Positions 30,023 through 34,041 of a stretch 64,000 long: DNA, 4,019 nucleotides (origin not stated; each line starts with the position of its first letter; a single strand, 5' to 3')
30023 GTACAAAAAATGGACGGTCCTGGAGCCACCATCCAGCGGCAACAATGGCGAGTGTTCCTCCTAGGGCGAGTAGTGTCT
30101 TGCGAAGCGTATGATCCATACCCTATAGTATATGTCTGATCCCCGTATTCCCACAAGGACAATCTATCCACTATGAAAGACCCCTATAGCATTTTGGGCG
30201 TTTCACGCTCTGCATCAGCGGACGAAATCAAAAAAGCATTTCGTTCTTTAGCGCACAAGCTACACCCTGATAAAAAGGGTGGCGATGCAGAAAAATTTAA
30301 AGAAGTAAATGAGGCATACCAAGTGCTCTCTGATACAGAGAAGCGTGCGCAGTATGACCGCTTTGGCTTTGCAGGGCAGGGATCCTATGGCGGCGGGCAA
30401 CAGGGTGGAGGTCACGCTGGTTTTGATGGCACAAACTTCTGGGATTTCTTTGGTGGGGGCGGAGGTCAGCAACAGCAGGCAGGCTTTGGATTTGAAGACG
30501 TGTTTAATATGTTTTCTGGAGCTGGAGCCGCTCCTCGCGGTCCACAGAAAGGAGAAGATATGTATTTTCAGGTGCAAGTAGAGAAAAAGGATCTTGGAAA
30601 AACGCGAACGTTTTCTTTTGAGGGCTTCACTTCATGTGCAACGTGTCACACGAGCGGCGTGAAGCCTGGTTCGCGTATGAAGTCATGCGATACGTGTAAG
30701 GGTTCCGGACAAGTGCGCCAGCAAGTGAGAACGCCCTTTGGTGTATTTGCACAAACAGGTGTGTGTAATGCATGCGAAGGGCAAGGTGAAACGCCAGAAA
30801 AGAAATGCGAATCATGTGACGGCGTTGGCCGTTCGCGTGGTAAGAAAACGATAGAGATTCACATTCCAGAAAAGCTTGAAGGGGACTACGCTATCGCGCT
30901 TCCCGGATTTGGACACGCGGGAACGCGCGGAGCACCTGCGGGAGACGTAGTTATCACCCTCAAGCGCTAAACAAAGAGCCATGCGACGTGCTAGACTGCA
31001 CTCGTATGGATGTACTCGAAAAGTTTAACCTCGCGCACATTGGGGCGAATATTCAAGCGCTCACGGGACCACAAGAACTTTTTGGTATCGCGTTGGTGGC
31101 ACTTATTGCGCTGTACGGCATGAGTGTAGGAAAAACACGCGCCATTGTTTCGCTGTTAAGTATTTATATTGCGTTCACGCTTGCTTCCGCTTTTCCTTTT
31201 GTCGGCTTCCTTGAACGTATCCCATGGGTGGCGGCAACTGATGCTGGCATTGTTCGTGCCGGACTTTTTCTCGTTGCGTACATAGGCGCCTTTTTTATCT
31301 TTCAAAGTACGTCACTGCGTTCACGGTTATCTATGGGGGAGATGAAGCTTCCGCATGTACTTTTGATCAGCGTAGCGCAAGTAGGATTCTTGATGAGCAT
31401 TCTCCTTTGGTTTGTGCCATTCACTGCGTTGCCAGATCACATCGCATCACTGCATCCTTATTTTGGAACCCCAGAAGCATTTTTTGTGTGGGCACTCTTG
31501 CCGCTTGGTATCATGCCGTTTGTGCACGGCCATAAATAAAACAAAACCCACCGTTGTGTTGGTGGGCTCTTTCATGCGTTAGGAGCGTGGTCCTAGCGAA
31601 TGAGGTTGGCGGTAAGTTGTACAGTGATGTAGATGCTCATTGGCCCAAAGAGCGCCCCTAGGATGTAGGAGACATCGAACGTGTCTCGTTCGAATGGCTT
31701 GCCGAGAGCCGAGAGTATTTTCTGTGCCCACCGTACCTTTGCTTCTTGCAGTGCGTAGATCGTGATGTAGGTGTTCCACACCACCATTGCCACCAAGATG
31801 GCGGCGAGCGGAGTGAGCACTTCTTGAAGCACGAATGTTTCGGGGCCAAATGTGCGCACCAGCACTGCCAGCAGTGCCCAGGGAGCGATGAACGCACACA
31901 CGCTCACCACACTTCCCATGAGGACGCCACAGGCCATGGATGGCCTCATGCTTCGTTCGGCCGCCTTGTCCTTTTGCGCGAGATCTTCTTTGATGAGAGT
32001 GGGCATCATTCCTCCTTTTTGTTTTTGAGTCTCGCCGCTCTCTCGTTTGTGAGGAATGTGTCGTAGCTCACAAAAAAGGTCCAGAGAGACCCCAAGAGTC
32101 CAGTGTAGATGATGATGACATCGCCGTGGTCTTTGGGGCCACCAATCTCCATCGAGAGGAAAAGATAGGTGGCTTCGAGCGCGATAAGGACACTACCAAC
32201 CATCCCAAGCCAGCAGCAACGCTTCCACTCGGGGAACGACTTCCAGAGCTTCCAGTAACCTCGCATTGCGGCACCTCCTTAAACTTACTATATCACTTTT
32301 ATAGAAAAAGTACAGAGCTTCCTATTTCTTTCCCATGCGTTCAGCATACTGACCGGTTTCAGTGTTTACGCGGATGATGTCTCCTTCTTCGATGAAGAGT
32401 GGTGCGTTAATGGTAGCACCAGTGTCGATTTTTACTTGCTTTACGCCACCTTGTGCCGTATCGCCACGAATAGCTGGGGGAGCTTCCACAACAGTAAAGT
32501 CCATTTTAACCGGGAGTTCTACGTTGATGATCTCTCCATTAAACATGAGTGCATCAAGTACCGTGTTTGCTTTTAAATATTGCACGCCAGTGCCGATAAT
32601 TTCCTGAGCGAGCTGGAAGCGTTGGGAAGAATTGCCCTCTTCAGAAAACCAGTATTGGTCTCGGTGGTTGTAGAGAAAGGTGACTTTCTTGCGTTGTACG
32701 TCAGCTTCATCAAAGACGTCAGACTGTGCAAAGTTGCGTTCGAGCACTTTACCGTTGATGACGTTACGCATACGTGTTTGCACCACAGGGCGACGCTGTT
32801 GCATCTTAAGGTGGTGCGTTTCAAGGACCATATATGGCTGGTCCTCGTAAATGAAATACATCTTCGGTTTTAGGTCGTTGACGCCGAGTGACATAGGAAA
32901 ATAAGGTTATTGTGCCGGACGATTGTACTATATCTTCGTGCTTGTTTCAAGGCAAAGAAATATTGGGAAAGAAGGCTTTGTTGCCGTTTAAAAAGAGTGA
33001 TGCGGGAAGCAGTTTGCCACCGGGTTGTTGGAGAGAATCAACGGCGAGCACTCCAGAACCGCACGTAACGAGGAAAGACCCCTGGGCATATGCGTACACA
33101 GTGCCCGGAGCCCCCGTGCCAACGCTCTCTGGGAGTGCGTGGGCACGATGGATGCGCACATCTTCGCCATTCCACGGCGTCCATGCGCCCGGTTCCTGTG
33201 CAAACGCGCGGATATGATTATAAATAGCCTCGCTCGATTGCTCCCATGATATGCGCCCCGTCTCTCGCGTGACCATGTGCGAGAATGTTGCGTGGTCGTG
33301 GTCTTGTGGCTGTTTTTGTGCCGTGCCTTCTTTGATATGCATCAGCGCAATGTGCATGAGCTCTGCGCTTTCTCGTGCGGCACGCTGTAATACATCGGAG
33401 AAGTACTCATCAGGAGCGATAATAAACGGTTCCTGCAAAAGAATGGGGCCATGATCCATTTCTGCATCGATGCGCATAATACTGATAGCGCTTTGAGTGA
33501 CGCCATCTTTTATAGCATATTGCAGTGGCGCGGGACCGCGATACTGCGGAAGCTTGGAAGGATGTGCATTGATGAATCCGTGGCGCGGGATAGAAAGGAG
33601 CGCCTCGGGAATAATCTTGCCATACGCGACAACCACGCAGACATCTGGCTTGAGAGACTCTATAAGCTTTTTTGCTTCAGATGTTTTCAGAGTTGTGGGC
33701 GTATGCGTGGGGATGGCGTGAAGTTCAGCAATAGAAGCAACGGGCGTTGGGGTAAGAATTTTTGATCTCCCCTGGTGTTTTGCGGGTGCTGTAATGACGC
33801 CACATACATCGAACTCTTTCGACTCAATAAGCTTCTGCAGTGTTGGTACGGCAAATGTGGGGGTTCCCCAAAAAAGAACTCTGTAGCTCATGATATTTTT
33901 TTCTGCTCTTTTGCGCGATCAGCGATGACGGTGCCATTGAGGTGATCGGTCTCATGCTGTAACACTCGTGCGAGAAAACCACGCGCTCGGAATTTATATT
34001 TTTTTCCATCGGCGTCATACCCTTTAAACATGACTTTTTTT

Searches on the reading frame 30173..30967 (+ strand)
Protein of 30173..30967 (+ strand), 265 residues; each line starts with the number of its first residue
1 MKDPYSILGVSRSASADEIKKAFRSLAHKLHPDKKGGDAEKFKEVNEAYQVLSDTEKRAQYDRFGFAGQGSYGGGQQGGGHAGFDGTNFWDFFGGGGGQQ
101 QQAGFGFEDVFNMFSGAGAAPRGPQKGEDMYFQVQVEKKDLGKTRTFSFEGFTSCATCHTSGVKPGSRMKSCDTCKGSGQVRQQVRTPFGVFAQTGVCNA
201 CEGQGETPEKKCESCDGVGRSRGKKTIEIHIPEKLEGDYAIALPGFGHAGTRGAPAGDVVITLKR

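Call 74: search_protein_families(library=pfam, proteins=[window:30173-30967:+], max_evalue=0.0001)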
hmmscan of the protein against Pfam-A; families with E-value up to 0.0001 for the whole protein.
window:30173-30967:+ (265 aa): 3 families
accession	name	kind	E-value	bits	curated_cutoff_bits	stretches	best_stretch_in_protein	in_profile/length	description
PF00226.36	DnaJ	-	4.8e-25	87.9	27.8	1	3-62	1-63/63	DnaJ domain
PF00684.25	DnaJ_CXXCXGXG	-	1.6e-14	54.3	32.7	1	155-218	1-64/65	DnaJ central domain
PF01556.23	DnaJ_C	-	2.5e-06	28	26.6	0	202-264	27-71/152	DnaJ C terminal domain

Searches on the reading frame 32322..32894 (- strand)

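Call 51: search_protein_families(library=pfam, proteins=[window:32322-32894:-], max_evalue=0.01)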
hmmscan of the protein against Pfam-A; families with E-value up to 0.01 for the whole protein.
window:32322-32894:- (190 aa): 3 families
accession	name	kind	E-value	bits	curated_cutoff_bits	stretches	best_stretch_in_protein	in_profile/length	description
PF09285.17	Elong-fact-P_C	-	5.8e-22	77.6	25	1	132-186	2-56/56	Elongation factor P, C-terminal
PF08207.18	EFP_N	-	4.4e-13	49.5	23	1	5-59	2-56/58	Elongation factor P (EF-P) KOW-like domain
PF01132.26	EFP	-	6.2e-06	26.5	27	1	69-123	1-54/54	Elongation factor P (EF-P) OB domain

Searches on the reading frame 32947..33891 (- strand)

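Call 51: search_protein_families(library=pfam, proteins=[window:32947-33891:-], max_evalue=0.01)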
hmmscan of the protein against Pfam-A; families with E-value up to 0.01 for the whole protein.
window:32947-33891:- (314 aa): 2 families
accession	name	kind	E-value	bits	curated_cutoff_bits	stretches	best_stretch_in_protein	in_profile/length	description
PF00551.24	Formyl_trans_N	-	2.5e-34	119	26.1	1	5-179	5-177/181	Formyl transferase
PF02911.23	Formyl_trans_C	-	8.5e-25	87.3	21.1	1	207-304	2-99/100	Formyl transferase, C-terminal domain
